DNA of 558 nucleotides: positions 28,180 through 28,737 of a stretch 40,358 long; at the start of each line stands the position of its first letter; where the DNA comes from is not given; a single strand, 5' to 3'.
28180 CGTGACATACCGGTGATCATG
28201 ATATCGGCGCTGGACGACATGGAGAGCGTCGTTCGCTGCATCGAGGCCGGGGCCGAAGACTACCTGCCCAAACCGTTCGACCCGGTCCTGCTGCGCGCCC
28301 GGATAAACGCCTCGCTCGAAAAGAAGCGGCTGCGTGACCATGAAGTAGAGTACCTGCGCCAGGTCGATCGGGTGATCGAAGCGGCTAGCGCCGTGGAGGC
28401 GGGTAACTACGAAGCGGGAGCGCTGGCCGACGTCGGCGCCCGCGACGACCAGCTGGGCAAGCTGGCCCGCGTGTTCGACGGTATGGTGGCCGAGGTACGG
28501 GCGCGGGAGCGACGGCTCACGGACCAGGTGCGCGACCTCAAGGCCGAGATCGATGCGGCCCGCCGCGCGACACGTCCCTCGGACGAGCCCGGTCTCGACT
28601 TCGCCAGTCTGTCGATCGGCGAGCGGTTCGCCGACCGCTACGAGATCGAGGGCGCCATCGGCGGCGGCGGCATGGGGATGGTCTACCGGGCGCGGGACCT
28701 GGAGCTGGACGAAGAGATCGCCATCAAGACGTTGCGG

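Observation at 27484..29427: Unusual architecture: H-box-only HisKA + REC + helical linker + Hanks Ser/Thr kinase in one polypeptide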

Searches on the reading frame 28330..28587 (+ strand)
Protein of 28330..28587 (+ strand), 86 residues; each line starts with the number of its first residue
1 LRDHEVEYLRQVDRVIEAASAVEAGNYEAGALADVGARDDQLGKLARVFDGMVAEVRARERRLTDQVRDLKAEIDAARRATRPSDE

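Call 41: search_solved_structures(query=A5, max_evalue=10, show_alignments=4)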
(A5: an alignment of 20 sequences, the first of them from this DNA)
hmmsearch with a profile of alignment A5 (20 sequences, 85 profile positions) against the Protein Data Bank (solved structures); distinct sequences matched with E-value up to 10: 19.
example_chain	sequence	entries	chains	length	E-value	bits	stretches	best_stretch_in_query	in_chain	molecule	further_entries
2rm8_A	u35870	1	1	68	0.095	16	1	36-81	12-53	Sensory rhodopsin II transducer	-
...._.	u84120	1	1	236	0.11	15.8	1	11-58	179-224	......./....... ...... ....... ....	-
5iji_A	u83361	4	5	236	0.11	15.8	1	11-58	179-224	Nitrate/nitrite sensor histidine kinase NarQ | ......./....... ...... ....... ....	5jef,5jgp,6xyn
6yue_A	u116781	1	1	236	0.12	15.7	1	11-58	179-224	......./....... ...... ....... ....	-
5cw8_A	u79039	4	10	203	0.14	15.5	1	11-52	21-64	HTH-type transcriptional repressor KstR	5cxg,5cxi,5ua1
3mnl_A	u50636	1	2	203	0.14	15.5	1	11-52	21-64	TRANSCRIPTIONAL REGULATORY PROTEIN (PROBABLY TETR-FAMILY)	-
5aqc_A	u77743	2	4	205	0.14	15.5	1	11-52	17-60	HTH-TYPE TRANSCRIPTIONAL REPRESSOR KSTR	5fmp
2f95_B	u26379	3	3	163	0.18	15.1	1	35-79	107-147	Sensory rhodopsin II transducer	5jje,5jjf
5ua2_A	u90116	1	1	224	0.18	15.1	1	11-52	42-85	HTH-type transcriptional repressor KstR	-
7mq4_A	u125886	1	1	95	0.18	15.1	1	13-80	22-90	Sb1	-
3eo8_A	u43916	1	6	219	0.19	15.1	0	10-42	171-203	BluB-like flavoprotein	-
4l8i_A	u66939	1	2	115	0.24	14.7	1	34-83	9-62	RSV epitope scaffold FFL_005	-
5jjj_B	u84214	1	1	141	0.36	14.2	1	35-58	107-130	Sensory rhodopsin II transducer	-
5jjn_B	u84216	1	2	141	0.37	14.1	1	35-58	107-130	Sensory rhodopsin II transducer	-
4gyc_B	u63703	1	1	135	0.58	13.5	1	35-58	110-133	Sensory rhodopsin II transducer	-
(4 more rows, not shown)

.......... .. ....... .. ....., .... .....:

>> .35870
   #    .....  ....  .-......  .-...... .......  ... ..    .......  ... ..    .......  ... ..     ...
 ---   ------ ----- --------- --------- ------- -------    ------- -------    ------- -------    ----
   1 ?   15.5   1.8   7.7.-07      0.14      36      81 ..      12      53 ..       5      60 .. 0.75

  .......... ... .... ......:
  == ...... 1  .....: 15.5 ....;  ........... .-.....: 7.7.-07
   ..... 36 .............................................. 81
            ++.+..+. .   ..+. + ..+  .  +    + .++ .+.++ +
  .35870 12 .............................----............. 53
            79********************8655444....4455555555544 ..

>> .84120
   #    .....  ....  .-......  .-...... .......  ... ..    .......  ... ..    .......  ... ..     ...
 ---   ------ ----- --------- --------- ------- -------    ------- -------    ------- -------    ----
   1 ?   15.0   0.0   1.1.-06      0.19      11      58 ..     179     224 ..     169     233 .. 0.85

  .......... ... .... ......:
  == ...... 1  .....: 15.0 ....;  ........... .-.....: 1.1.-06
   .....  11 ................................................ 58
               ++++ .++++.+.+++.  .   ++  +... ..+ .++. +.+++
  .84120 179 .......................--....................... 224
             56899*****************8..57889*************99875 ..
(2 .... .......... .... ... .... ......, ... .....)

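Call 65: search_protein_families(library=pfam, alignment_id=A5, max_evalue=0.1)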
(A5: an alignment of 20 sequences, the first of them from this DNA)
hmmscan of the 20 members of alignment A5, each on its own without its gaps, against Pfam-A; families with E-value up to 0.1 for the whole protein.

A. member 1, seq(86 aa): 2 families
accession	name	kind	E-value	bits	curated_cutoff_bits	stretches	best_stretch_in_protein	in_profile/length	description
PF00672.30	HAMP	-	0.0011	19.7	25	1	9-57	7-52/53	HAMP domain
PF07040.16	DUF1326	-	0.013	16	25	1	15-76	48-110/177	Protein of unknown function (DUF1326)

B. families by the number of members that match (of 20 scanned): 26 families (the first 25 are shown)
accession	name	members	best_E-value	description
PF00672.30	HAMP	18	1.9e-07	HAMP domain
PF00769.24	ERM_C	3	0.013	Ezrin/radixin/moesin family C terminal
PF04508.17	Pox_A_type_inc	2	0.016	Viral A-type inclusion protein repeat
PF10444.14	Nbl1_Borealin_N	2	0.033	Nbl1 / Borealin N terminal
PF06825.17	HSBP1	2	0.035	Heat shock factor binding protein 1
PF04799.18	Fzo_mitofusin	2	0.036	fzo-like conserved region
PF11887.13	Mce4_CUP1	1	0.0017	Cholesterol uptake porter CUP1 of Mce4, putative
PF16331.10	TolA_bind_tri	1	0.0068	TolA binding protein trimerisation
PF06013.18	WXG100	1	0.011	Proteins of 100 residues with WXG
PF07040.16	DUF1326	1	0.013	Protein of unknown function (DUF1326)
PF24319.2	DUF7491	1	0.015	Coiled-coil region of unknown function (DUF7491)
PF20529.3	DUF6744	1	0.015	Family of unknown function (DUF6744)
PF09177.16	STX6_10_61_N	1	0.019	Syntaxin 6/10/61, N-terminal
PF23991.1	DUF7310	1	0.027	Coiled-coil region of unknown function (DUF7310)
PF00296.26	Bac_luciferase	1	0.032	Luciferase-like monooxygenase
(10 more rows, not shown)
